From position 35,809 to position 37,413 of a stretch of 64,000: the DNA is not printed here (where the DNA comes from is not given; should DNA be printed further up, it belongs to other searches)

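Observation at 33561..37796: Eight-gene minus-strand operon: SAM methyltransferase, anchored solute-binding-like protein, then six tandem paralogous pilin-like proteins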

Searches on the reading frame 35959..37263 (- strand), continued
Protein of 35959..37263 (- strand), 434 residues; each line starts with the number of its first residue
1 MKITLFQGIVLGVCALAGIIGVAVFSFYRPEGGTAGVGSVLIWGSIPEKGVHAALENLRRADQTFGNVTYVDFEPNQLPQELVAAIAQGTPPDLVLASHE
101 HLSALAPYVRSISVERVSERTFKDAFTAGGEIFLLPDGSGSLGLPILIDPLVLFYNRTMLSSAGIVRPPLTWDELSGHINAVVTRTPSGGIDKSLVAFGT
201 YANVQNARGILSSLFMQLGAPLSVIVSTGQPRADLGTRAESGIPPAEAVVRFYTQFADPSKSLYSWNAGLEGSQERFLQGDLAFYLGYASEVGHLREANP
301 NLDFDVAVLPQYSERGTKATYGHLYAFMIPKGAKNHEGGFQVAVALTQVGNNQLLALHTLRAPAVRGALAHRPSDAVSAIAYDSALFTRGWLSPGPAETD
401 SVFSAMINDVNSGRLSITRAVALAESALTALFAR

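Call 61: fold_search(model_id=the predicted structure, library=pdb)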
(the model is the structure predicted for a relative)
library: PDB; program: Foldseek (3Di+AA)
matches with E <= 10: 1498; with E <= 0.001: 1048
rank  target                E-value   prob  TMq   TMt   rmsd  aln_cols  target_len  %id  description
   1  4r9g_A                2.0e-19  1.00  0.66  0.71   5.2       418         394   17  CpMnBP1 with Mannotriose Bound (released 2014-10-29)
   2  2gh9_A                2.7e-19  1.00  0.64  0.72   5.3       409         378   16  Thermus thermophilus maltotriose binding protein bound with maltotriose (released 2007-02-06)
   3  4qsd_A                5.0e-19  1.00  0.67  0.75   4.6       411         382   15  Crystal structure of atu4361 sugar transporter from Agrobacterium Fabrum C58, target efi-510558, with bound sucrose (released 2014-08-06)
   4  4bla_C                6.2e-19  1.00  0.66  0.42   4.6       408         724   16  Crystal structure of full-length human Suppressor of fused (SUFU) mutant lacking a regulatory subdomain (crystal form  (released 2013-11-27)
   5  5ci5_B                6.5e-19  1.00  0.67  0.73   4.7       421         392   18  Crystal Structure of an ABC transporter Solute Binding Protein from Thermotoga Lettingae TMO (Tlet_1705, TARGET EFI-51 (released 2015-07-22)
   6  4r9f_A                7.3e-19  1.00  0.67  0.71   5.2       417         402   17  CpMnBP1 with Mannobiose Bound (released 2014-10-29)
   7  6dts_A                9.1e-19  1.00  0.65  0.73   4.8       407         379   15  Maltotetraose bound T. maritima MalE2 (released 2018-09-19)
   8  3n94_A                9.1e-19  1.00  0.62  0.58   5.2       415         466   16  Crystal structure of human pituitary adenylate cyclase 1 Receptor-short N-terminal extracellular domain (released 2011-06-08)
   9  7t31_A                1.4e-18  1.00  0.69  0.61   3.9       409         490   17  X-ray Structure of Clostridiodies difficile PilW (released 2022-10-19)
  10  6dts_B                1.4e-18  1.00  0.65  0.73   4.8       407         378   16  Maltotetraose bound T. maritima MalE2 (released 2018-09-19)
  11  3iov_A                1.5e-18  1.00  0.67  0.71   4.4       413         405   16  Huntingtin amino-terminal region with 17 Gln residues - crystal C99 (released 2009-09-29)
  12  2fnc_A                1.5e-18  1.00  0.63  0.71   4.9       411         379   16  Thermotoga maritima maltotriose binding protein bound with maltotriose. (released 2007-01-16)
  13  3vfj_A                2.1e-18  1.00  0.66  0.74   4.5       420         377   17  The structure of monodechloro-teicoplanin in complex with its ligand, using MBP as a ligand carrier (released 2013-01-09)
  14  6kea_A                2.3e-18  1.00  0.64  0.49   4.8       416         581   16  crystal structure of MBP-tagged REV7-IpaB complex (released 2019-09-11)
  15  3iot_B                2.9e-18  1.00  0.67  0.72   4.3       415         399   16  Huntingtin amino-terminal region with 17 Gln residues - crystal C92-b (released 2009-09-29)
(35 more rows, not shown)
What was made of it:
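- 35959..37263 (-): N-terminally membrane-anchored MalE-like (oligosaccharide-type) solute-binding protein, with no cognate ABC permease or ATPase nearby. Foldseek top hits are manno-/malto-oligosaccharide and sucrose binding proteins, E 2e-19, 15-18% identity (call 61).
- On ABC-importer solute-binding protein (SBP_bac_1 / SBP_bac_8, MalE-like): Foldseek E 2e-19 to oligosaccharide SBPs (call 61).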

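Call 89: search_protein_representatives(protein=window:35959-37263:-)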
Query: 434 residues. Proteins with E-value up to 0.001 (for the whole library): 2479; up to 1e-10: 1681; up to 1e-30: 744. The best 150 are listed.
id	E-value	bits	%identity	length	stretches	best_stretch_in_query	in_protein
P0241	4.7e-109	381.7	46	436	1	1-431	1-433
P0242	9.6e-95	334.5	43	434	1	2-433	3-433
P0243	5.4e-88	312.3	39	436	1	6-431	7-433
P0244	8.5e-88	311.6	42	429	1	5-432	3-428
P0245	1.3e-86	307.7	42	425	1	6-428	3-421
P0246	3.7e-86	306.2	40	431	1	3-433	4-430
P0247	5.4e-86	305.7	38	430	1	6-431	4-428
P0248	1.9e-84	300.6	37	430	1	12-431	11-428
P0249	2.2e-84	300.4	38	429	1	3-427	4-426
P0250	6.7e-84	298.8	39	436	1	6-432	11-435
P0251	5.8e-83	295.7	38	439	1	11-421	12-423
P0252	2.4e-82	293.7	37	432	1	10-422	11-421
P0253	2.7e-82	293.5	39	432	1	5-432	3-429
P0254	3.1e-82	293.3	39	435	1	2-428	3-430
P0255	3.8e-82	293.0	36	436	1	3-432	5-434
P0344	8.6e-71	255.6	33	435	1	5-431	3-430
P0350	1.7e-70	254.7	33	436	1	4-431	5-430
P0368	1.3e-69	251.7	32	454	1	3-432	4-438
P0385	1.8e-68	248.0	33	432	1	17-433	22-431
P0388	3.2e-68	247.1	33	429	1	5-432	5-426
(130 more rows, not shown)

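Call 90: find_encoding_contigs(protein=P0344, flank=6000, max_places=2)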
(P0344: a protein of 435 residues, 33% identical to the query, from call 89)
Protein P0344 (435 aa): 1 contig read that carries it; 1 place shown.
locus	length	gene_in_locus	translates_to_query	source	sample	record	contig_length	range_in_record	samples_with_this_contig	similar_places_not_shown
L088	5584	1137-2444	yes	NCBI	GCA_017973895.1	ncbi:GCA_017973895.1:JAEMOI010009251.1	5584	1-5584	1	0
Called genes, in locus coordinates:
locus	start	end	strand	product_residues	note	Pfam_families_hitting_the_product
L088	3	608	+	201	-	?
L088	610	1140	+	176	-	PF01135:PCMT, PF01209:Ubie_methyltran, PF05175:MTS, PF06325:PrmA, PF13847:Methyltransf_31, PF08241:Methyltransf_11, PF08242:Methyltransf_12, PF13649:Methyltransf_25, +1 more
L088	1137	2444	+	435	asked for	PF01547:SBP_bac_1, PF13416:SBP_bac_8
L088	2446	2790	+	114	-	PF18895:T4SS_pilin (weak)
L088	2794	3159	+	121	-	PF18895:T4SS_pilin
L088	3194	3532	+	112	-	PF18895:T4SS_pilin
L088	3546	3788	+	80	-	PF18895:T4SS_pilin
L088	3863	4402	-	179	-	-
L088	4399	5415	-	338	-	PF01145:Band_7 (weak)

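Call 91: find_encoding_contigs(protein=P0368, flank=6000, max_places=2)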
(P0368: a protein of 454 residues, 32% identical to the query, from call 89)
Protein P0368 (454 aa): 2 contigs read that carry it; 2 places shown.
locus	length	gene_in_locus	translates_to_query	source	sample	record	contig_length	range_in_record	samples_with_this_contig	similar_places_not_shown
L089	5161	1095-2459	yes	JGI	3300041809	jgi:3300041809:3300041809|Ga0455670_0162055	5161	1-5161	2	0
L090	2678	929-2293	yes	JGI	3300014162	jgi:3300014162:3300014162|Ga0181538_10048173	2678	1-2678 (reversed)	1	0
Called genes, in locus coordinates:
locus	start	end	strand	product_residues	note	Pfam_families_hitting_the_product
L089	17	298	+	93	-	PF03989:DNA_gyraseA_C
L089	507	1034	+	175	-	PF01209:Ubie_methyltran, PF05175:MTS, PF01269:Fibrillarin, PF01728:FtsJ, PF13847:Methyltransf_31, PF08241:Methyltransf_11, PF08242:Methyltransf_12, PF13649:Methyltransf_25, +6 more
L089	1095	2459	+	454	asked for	PF01547:SBP_bac_1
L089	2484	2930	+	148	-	PF18895:T4SS_pilin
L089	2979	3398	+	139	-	PF18895:T4SS_pilin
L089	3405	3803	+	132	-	PF18895:T4SS_pilin (weak)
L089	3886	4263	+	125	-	PF18895:T4SS_pilin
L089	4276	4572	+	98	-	PF18895:T4SS_pilin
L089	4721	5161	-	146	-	?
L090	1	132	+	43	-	?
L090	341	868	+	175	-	PF01209:Ubie_methyltran, PF05175:MTS, PF01269:Fibrillarin, PF01728:FtsJ, PF13847:Methyltransf_31, PF08241:Methyltransf_11, PF08242:Methyltransf_12, PF13649:Methyltransf_25, +4 more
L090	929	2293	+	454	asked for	PF01547:SBP_bac_1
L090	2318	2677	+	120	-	?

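Call 92: find_encoding_contigs(protein=P0388, flank=8000, max_places=2)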
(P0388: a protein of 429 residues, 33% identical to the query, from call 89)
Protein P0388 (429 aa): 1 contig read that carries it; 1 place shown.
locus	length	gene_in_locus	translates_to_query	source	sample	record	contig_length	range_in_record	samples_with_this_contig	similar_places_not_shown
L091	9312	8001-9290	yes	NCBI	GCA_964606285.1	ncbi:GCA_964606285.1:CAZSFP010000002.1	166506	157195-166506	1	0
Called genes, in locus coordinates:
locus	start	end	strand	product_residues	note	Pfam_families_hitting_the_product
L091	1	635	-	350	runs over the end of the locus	PF21543:CvfB_2nd (faint), PF23459:S1_RRP5 (faint), PF21710:Spt6_S1 (faint), PF00575:S1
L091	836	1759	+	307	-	-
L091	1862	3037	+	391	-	PF01266:DAO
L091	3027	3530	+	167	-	-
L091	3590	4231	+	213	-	PF13483:Lactamase_B_3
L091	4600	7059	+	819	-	PF00521:DNA_topoisoIV, PF03989:DNA_gyraseA_C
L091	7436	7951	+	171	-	PF01135:PCMT, PF01209:Ubie_methyltran, PF01269:Fibrillarin (weak), PF01728:FtsJ (weak), PF13847:Methyltransf_31, PF08241:Methyltransf_11, PF08242:Methyltransf_12, PF13649:Methyltransf_25, +2 more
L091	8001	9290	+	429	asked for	PF01547:SBP_bac_1, PF13416:SBP_bac_8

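Call 93: find_encoding_contigs(protein=P0350, flank=8000, max_places=2)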
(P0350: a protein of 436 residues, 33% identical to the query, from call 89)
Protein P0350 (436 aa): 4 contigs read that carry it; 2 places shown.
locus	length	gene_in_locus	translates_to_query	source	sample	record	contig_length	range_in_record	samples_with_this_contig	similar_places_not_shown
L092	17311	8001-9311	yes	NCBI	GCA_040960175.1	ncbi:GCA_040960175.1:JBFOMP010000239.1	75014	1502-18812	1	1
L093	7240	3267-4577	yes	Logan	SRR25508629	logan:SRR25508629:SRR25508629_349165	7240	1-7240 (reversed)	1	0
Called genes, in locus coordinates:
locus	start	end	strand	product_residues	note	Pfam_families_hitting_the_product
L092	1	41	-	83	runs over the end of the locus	-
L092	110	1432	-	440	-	PF13393:tRNA-synt_His, PF00587:tRNA-synt_2b, PF13393:tRNA-synt_His, PF03129:HGTP_anticodon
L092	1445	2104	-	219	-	PF10502:Peptidase_S26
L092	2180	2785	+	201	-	PF01195:Pept_tRNA_hydro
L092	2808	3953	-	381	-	PF21543:CvfB_2nd (faint), PF00575:S1 (weak), PF23459:S1_RRP5 (faint), PF00575:S1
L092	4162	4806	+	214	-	PF13483:Lactamase_B_3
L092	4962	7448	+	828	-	PF00521:DNA_topoisoIV, PF03989:DNA_gyraseA_C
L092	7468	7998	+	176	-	PF01135:PCMT, PF01209:Ubie_methyltran, PF13847:Methyltransf_31, PF08241:Methyltransf_11, PF08242:Methyltransf_12, PF13649:Methyltransf_25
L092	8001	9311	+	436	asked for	PF01547:SBP_bac_1, PF13416:SBP_bac_8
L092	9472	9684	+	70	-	PF18895:T4SS_pilin (weak)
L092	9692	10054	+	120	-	PF04956:TrbC (weak), PF18895:T4SS_pilin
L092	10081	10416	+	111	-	PF18895:T4SS_pilin (weak)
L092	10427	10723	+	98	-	-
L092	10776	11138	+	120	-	PF18895:T4SS_pilin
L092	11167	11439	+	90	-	PF18895:T4SS_pilin (weak)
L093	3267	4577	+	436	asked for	PF01547:SBP_bac_1, PF13416:SBP_bac_8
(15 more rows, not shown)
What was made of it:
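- gyrA and other housekeeping genes are also syntenic over the same depth (calls 92, 93). gyrA, the Lactamase_B gene and S1 upstream are equally syntenic at 33% SBP identity (calls 92, 93).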

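Call 94: find_encoding_contigs(protein=P0385, flank=8000, max_places=2)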
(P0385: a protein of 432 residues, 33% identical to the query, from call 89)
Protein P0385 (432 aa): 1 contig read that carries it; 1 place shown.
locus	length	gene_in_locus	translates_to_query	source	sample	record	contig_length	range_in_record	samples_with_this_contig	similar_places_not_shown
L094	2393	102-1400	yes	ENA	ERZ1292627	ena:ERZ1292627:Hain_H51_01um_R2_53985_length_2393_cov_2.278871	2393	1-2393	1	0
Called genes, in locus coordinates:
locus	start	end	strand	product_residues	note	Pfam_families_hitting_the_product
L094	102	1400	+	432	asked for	PF01547:SBP_bac_1, PF13416:SBP_bac_8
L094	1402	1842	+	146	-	-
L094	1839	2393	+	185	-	?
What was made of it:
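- Array size varies from 4 to 7 across wider lineages (calls 90-94). The other two contigs ended at the SBP gene or right after it (calls 89-94).
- Tried and rejected: Deeper relatives were reached instead through the representative search (calls 89-94).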
